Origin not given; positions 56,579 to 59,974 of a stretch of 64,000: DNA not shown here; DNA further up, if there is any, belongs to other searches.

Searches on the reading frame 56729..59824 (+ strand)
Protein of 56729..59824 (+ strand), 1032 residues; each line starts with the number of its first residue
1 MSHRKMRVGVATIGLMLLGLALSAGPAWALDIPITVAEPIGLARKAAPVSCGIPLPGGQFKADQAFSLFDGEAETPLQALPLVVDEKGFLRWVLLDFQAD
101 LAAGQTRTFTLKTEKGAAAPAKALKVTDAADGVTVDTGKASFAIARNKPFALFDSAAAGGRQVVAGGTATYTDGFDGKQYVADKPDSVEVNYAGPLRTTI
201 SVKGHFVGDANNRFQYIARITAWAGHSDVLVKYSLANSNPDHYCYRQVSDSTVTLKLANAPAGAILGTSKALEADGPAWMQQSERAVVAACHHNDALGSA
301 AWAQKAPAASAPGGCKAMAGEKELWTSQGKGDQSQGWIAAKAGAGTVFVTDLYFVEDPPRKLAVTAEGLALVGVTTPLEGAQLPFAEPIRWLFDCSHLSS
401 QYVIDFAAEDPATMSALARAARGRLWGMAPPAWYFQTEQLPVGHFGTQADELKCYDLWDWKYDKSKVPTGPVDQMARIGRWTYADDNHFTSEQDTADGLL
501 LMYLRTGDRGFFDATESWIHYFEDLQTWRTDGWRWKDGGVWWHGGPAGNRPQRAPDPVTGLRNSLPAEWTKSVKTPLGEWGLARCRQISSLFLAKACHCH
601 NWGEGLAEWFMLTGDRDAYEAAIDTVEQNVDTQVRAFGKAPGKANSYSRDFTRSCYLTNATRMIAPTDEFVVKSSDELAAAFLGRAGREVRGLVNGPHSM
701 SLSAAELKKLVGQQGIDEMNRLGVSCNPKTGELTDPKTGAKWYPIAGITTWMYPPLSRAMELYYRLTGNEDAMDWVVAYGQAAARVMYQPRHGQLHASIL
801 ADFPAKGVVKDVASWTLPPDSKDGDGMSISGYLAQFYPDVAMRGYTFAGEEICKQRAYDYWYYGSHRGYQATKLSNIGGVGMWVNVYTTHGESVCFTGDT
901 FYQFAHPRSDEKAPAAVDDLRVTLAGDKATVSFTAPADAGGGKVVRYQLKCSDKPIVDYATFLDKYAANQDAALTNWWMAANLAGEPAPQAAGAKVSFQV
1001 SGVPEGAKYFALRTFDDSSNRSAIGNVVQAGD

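Call 51: search_protein_families(library=pfam, proteins=[window:56729-59824:+], max_evalue=0.001)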
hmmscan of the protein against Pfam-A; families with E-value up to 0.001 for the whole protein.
window:56729-59824:+ (1032 aa): 2 families
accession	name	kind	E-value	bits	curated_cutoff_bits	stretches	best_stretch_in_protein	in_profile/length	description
PF16153.10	DUF4861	-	3.8e-06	26.5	22.3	0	177-241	198-264/380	Domain of unknown function (DUF4861)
PF21345.3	PcRGLX_2nd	-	7e-06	25.7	23.5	1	125-236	2-123/360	PcRGLX-like protein central beta sandwich domain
